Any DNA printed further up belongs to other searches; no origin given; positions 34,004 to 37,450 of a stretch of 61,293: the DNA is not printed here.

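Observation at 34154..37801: Pnkp-type kinase-phosphatase-RNA ligase fusion without a Hen1 neighbour, converging on a cREC-like gene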

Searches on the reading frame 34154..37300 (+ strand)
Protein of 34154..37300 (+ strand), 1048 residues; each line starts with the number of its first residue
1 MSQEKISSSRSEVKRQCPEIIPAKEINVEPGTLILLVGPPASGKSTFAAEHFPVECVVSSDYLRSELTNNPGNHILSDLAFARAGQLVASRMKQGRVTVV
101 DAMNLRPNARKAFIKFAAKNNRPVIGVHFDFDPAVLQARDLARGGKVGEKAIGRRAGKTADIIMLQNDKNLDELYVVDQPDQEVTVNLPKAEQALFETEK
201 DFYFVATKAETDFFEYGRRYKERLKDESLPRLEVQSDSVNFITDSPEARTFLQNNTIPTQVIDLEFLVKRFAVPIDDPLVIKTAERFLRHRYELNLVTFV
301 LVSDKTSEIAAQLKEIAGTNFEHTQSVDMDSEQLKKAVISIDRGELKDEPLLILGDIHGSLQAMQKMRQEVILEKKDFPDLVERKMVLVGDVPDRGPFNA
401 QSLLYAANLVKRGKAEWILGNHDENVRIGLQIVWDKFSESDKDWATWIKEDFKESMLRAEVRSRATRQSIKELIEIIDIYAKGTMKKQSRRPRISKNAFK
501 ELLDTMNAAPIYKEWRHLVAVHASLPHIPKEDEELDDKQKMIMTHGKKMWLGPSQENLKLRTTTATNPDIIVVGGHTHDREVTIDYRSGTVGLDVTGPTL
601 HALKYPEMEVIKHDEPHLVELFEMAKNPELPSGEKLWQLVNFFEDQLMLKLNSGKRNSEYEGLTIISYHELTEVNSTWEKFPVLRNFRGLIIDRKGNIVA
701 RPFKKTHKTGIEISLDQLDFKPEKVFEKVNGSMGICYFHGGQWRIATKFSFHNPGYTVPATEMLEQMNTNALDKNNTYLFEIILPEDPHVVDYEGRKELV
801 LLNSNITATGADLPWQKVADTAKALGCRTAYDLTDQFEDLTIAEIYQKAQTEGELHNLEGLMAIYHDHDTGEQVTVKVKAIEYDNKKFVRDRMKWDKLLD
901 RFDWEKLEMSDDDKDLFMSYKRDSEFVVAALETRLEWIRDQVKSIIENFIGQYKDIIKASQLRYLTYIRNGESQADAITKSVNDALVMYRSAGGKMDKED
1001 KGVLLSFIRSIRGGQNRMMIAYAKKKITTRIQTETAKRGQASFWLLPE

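Call 3: search_protein_families(library=pfam, proteins=[window:34154-37300:+], max_evalue=0.1)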
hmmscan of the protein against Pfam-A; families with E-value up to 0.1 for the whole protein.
window:34154-37300:+ (1048 aa): 8 families
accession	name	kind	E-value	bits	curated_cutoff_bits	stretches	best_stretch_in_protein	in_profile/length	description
PF13671.12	AAA_33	-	1.2e-20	74.8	27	1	33-146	1-121/143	AAA domain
PF00149.33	Metallophos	-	1.7e-10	42.1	21.5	1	350-579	2-190/191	Calcineurin-like phosphoesterase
PF12850.12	Metallophos_2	-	5.6e-05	23.6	27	1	527-583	70-122/154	Calcineurin-like phosphoesterase superfamily domain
PF13207.12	AAA_17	-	0.0079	16.9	27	1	37-71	1-38/136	AAA domain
PF08433.16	KTI12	-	0.016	15.1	22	1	33-140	3-116/271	Chromatin associated protein KTI12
PF01591.24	6PF2K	-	0.034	13.9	27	0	66-125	67-127/223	6-phosphofructo-2-kinase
PF07931.18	CPT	-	0.078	13.2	22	0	77-148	63-134/172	Chloramphenicol phosphotransferase-like protein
PF03147.19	FDX-ACB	-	0.098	13.5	31.1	0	436-489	2-53/94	Ferredoxin-fold anticodon binding domain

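Call 4: search_protein_families(library=ncbifam, proteins=[window:34154-37300:+], max_evalue=0.1)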
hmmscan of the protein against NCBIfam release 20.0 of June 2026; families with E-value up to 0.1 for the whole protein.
window:34154-37300:+ (1048 aa): 9 families
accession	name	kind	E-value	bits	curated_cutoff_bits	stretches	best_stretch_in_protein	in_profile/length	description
TIGR04075.1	bacter_Pnkp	equivalog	2.6e-34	118.5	750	2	25-182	2-160/851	polynucleotide kinase-phosphatase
NF010148.0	PRK13625.1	equivalog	2.1e-09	37.3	340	1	353-424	5-78/245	bis(5'-nucleosyl)-tetraphosphatase PrpE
NF001204.0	PRK00166.1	equivalog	8.6e-06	25.2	176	1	353-424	5-68/276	symmetrical bis(5'-nucleosyl)-tetraphosphatase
TIGR03574.1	selen_PSTK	equivalog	0.002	17.6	290.5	1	33-152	1-125/249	L-seryl-tRNA(Sec) kinase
NF006988.0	PRK09453.1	equivalog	0.006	16.4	117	0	351-402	3-47/183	phosphodiesterase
TIGR01663.1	PNK-3'Pase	equivalog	0.023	13.1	502.8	1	12-124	344-444/520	bifunctional polynucleotide phosphatase/kinase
NF007134.0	PRK09580.1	equivalog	0.031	13.7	400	0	19-49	15-45/248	Fe-S cluster assembly ATPase SufC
NF008516.0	PRK11439.1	equivalog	0.045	13.7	326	1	352-423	20-81/218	protein-serine/threonine phosphatase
TIGR01351.1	adk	subfamily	0.077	12.6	168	0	34-70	2-41/212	adenylate kinase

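Call 5: search_solved_structures(query=window:34154-37300:+, max_evalue=1, show_alignments=2)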
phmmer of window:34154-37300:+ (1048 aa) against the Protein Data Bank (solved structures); distinct sequences matched with E-value up to 1: 6.
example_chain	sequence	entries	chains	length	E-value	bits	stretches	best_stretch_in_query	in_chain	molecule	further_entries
4gp7_A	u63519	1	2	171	6.9e-16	60.6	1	28-182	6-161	Metallophosphoesterase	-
4jst_A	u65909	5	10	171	6.9e-16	60.6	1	28-182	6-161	Metallophosphoesterase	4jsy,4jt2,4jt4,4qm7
4gp6_A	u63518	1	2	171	9.8e-16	60.1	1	28-182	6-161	Metallophosphoesterase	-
4mde_A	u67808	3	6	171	4.6e-15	57.9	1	28-182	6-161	Metallophosphoesterase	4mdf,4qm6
4j6o_A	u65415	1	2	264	0.014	16.6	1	350-425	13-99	Metallophosphoesterase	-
6tz6_A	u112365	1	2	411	0.82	10.7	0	349-423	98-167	Serine/threonine-protein phosphatase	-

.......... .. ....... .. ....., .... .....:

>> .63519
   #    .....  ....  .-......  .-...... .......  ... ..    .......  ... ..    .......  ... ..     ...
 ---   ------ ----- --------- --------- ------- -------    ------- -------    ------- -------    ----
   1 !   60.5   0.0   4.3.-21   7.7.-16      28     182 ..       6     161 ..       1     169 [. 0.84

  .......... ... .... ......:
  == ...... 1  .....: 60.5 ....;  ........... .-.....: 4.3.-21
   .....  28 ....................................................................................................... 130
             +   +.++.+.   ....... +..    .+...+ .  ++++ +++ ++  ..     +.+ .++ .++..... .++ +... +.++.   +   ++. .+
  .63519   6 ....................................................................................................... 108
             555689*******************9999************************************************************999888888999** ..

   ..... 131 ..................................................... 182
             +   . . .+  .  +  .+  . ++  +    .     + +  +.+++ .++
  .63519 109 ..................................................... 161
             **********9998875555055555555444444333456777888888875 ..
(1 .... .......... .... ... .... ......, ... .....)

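Call 7: find_homologous_proteins(query=window:34154-37300:+, max_evalue=0.00001)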
Query window:34154-37300:+ (1048 aa): 11 proteins with E <= 0.00001 among 8000 candidates.
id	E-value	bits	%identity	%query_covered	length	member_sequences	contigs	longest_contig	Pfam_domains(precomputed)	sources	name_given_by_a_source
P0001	0.0e+0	2380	100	100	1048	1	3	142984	PF00149.34,PF13671.13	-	-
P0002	0.0e+0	1176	50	100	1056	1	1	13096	PF00149.34,PF13671.13,PF08433.17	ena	-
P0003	0.0e+0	1173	50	99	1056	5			PF00149.34,PF13671.13,PF08433.17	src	-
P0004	0.0e+0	1159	50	100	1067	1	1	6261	PF00149.34,PF13671.13,PF08433.17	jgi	-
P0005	0.0e+0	1050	48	98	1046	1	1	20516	PF00149.34,PF13671.13,PF08433.17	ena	-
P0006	0.0e+0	1017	44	100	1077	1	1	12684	PF00149.34,PF13671.13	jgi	jgi:predicted kinase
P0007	2.8e-277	941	54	74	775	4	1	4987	PF00149.34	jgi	jgi:predicted phosphodiesterase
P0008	3.6e-245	835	40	99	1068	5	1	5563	PF00149.34,PF13671.13,PF08433.17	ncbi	-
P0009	6.8e-210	718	37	98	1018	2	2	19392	PF00149.34,PF13671.13,PF08433.17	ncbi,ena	-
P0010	3.1e-203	696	37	98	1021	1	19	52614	PF00149.34,PF13671.13,PF08433.17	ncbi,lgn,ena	-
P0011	9.7e-15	72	35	12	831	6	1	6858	PF00149.34,PF13671.13,PF08433.17,PF16542.11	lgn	-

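Call 20: find_encoding_contigs(protein=P0002, flank=8000, max_places=3)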
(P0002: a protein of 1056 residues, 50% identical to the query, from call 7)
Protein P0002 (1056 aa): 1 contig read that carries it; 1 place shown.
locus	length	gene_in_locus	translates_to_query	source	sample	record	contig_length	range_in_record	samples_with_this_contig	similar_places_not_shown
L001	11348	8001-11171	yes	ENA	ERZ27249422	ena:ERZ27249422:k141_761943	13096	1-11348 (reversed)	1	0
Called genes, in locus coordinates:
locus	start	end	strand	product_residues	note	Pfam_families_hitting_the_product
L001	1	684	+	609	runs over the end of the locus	PF05496:RuvB_N (weak), PF13177:DNA_pol3_delta2, PF13245:AAA_19 (weak), PF13604:AAA_30 (weak), PF00004:AAA, PF07728:AAA_5 (weak), PF13401:AAA_22, PF22608:DNAX_ATPase_lid (weak), +1 more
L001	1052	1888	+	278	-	-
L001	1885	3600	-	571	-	PF01726:LexA_DNA_bind, PF00717:Peptidase_S24, PF00145:DNA_methylase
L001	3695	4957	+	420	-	PF14022:DUF4238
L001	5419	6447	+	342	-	PF13310:Virulence_RhuM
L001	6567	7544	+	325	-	PF08443:RimK (faint)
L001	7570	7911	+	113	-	-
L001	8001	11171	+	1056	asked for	PF08433:KTI12 (weak), PF13671:AAA_33, PF00149:Metallophos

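Call 21: find_encoding_contigs(protein=P0010, flank=8000, max_places=3)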
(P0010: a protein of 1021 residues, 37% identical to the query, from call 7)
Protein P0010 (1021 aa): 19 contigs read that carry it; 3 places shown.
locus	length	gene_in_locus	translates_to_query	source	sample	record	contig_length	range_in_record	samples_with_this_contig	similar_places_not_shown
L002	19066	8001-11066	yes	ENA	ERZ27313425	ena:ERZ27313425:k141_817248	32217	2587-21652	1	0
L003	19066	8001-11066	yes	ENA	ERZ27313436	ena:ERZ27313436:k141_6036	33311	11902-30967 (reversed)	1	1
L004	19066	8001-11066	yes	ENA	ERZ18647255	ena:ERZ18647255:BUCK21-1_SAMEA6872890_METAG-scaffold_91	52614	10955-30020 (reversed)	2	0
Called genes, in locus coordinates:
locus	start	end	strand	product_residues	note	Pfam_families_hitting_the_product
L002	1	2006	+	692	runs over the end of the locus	PF00270:DEAD (faint), PF04851:ResIII, PF17757:UvrB_inter, PF27431:UvrB_3rd, PF00271:Helicase_C, PF12344:UvrB, PF02151:UVR (weak)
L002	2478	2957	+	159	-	PF01230:HIT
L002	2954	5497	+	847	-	PF00005:ABC_tran (faint), PF02463:SMC_N (faint), PF03193:RsgA_GTPase (faint), PF13191:AAA_16 (faint), PF13304:AAA_21 (faint), PF13555:AAA_29 (faint), PF20703:nSTAND1 (faint), PF17760:UvrA_inter, +1 more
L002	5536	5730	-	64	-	-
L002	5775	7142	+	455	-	PF01541:GIY-YIG (weak), PF27096:UvrC_M, PF02151:UVR (weak), PF08459:UvrC_RNaseH_dom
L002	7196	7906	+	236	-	PF14622:Ribonucleas_3_3, PF00636:Ribonuclease_3, PF00035:dsrm (weak)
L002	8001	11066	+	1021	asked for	PF08433:KTI12, PF13671:AAA_33, PF00149:Metallophos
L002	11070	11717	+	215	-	PF04542:Sigma70_r2, PF08281:Sigma70_r4_2, PF04545:Sigma70_r4 (weak)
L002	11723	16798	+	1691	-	PF13205:Big_5 (weak), PF07703:A2M_BRD (weak), PF00207:A2M (weak)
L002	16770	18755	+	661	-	PF01875:Memo, PF09587:PGA_cap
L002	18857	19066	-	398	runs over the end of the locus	-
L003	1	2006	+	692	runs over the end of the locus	PF00270:DEAD (faint), PF04851:ResIII, PF17757:UvrB_inter, PF27431:UvrB_3rd, PF00271:Helicase_C, PF12344:UvrB, PF02151:UVR (weak)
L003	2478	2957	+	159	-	PF01230:HIT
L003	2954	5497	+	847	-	PF00005:ABC_tran (faint), PF02463:SMC_N (faint), PF03193:RsgA_GTPase (faint), PF13191:AAA_16 (faint), PF13304:AAA_21 (faint), PF13555:AAA_29 (faint), PF20703:nSTAND1 (faint), PF17760:UvrA_inter, +1 more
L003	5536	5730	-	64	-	-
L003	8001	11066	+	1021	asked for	PF08433:KTI12, PF13671:AAA_33, PF00149:Metallophos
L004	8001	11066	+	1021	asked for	PF08433:KTI12, PF13671:AAA_33, PF00149:Metallophos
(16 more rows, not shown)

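Call 22: find_encoding_contigs(protein=P0005, flank=8000, max_places=2)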
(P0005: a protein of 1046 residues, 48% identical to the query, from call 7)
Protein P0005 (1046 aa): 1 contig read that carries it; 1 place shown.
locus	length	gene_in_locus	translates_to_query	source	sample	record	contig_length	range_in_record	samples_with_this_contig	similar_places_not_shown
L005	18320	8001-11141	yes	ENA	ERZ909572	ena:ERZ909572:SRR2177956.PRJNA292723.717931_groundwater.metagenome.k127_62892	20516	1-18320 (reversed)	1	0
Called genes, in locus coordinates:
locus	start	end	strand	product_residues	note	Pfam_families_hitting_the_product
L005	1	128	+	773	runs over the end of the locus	?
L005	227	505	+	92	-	PF02583:Trns_repr_metal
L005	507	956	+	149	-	-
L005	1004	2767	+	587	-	PF00403:HMA, PF13386:DsbD_2, PF13473:Cupredoxin_1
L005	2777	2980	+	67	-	PF00403:HMA (weak)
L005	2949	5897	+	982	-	PF00403:HMA, PF00122:E1-E2_ATPase, PF00702:Hydrolase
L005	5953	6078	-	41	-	-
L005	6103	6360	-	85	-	-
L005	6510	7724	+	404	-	PF14321:DUF4382 (faint)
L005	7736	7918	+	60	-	-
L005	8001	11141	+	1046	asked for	PF08433:KTI12 (weak), PF13671:AAA_33, PF00149:Metallophos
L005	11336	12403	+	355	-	PF04055:Radical_SAM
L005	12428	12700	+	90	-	PF04266:ASCH (weak), PF12961:DUF3850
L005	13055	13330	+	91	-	PF07883:Cupin_2 (weak)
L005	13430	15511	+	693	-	PF21760:SecD_1st, PF00639:Rotamase (weak), PF13616:Rotamase_3, PF00639:Rotamase, PF13145:Rotamase_2, PF22599:SecDF_P1_head, PF02355:SecD_SecF_C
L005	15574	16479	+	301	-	PF07549:Sec_GG (weak), PF02355:SecD_SecF_C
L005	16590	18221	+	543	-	PF26449:DUF8128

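Call 23: find_encoding_contigs(protein=P0006, flank=8000, max_places=2)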
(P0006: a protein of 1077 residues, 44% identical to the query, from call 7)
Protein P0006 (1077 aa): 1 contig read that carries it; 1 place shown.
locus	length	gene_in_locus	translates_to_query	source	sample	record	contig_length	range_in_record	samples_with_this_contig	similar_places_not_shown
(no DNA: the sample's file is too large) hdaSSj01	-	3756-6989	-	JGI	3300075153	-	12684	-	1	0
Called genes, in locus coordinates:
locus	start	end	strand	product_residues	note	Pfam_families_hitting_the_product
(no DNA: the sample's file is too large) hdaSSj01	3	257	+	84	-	?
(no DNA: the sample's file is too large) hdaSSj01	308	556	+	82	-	PF01541:GIY-YIG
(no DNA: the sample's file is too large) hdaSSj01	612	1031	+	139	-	-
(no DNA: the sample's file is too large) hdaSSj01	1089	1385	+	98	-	-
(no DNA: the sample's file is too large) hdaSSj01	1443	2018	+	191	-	PF07963:N_methyl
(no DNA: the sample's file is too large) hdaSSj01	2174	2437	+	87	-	-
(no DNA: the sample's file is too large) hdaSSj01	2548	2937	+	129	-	-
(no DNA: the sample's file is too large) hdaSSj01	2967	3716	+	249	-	PF13367:PrsW-protease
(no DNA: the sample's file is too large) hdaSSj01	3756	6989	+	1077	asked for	PF13671:AAA_33, PF00149:Metallophos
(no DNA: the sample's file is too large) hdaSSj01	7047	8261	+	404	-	-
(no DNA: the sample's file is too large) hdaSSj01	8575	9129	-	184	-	-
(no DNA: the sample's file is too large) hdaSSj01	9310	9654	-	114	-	-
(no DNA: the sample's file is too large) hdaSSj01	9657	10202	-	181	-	-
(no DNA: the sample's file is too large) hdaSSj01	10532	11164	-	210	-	-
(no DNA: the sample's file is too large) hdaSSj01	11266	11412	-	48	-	-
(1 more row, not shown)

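Call 24: find_encoding_contigs(protein=P0009, flank=8000, max_places=2)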
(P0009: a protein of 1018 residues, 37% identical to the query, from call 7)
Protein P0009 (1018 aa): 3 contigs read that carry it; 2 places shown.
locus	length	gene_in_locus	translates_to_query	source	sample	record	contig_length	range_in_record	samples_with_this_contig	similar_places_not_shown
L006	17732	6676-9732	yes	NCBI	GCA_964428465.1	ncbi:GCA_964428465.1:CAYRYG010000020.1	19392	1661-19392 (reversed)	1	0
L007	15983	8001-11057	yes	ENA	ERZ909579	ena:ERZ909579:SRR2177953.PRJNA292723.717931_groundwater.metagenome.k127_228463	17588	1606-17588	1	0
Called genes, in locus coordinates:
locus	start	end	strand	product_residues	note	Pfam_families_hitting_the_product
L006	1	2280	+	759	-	?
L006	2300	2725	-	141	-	-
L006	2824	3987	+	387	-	PF01551:Peptidase_M23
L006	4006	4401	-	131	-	-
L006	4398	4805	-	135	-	PF07884:VKOR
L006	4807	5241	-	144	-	PF13473:Cupredoxin_1 (weak), PF00127:Copper-bind (faint)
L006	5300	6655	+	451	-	PF01541:GIY-YIG, PF27096:UvrC_M, PF02151:UVR, PF08459:UvrC_RNaseH_dom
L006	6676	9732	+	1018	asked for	PF08433:KTI12 (weak), PF13671:AAA_33, PF00149:Metallophos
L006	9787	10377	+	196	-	PF04542:Sigma70_r2, PF08281:Sigma70_r4_2, PF04545:Sigma70_r4 (weak)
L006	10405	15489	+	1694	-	PF13205:Big_5 (weak), PF01835:MG2 (faint), PF07703:A2M_BRD (weak), PF00207:A2M (weak)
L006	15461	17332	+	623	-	PF01875:Memo, PF09587:PGA_cap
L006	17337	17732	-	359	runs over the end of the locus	-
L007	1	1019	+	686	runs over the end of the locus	PF00270:DEAD (faint), PF04851:ResIII, PF17757:UvrB_inter, PF27431:UvrB_3rd, PF00271:Helicase_C, PF12344:UvrB, PF02151:UVR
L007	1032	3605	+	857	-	PF00005:ABC_tran (faint), PF02463:SMC_N (faint), PF03193:RsgA_GTPase (faint), PF13191:AAA_16 (faint), PF13304:AAA_21 (faint), PF13555:AAA_29 (faint), PF20703:nSTAND1 (faint), PF17760:UvrA_inter, +1 more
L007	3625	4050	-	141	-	-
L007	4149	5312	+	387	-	PF01551:Peptidase_M23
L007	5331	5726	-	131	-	-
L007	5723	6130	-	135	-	PF07884:VKOR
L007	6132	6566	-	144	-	PF13473:Cupredoxin_1 (weak), PF00127:Copper-bind (faint)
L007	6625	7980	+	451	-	PF01541:GIY-YIG, PF27096:UvrC_M, PF02151:UVR, PF08459:UvrC_RNaseH_dom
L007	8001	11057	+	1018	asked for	PF08433:KTI12 (weak), PF13671:AAA_33, PF00149:Metallophos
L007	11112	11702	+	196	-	PF04542:Sigma70_r2, PF08281:Sigma70_r4_2, PF04545:Sigma70_r4 (weak)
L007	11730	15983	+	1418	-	?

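Call 25: find_encoding_contigs(protein=P0008, flank=8000, max_places=2)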
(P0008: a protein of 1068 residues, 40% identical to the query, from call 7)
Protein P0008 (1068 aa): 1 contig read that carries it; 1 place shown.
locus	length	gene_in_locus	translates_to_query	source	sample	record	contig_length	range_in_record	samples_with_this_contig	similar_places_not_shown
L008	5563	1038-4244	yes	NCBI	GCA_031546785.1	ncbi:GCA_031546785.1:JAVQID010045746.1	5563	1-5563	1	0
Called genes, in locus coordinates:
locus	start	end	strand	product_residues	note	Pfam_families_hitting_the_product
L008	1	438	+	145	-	?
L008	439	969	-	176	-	PF06414:Zeta_toxin, PF08433:KTI12 (weak), PF13238:AAA_18 (weak), PF13671:AAA_33, PF13207:AAA_17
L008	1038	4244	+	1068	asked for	PF08433:KTI12 (weak), PF13671:AAA_33, PF00149:Metallophos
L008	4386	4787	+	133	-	PF27226:AF_1845 (weak)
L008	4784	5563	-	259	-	?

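Call 26: find_encoding_contigs(protein=P0004, flank=8000, max_places=2)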
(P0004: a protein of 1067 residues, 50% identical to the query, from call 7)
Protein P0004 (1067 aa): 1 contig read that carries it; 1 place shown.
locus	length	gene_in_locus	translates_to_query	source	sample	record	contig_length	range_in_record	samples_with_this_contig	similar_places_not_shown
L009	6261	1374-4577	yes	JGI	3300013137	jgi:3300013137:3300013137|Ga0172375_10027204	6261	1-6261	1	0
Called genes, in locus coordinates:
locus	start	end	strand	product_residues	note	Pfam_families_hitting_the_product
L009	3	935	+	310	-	?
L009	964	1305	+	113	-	-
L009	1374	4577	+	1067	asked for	PF08433:KTI12 (weak), PF13671:AAA_33, PF00149:Metallophos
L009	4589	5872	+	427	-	PF00070:Pyr_redox (faint), PF00890:FAD_binding_2, PF01134:GIDA, PF01494:FAD_binding_3 (weak), PF03486:HI0933_like, PF07992:Pyr_redox_2 (weak), PF12831:FAD_oxidored, PF22780:HI0933_like_1st, +3 more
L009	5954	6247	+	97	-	PF13396:PLDc_N (weak)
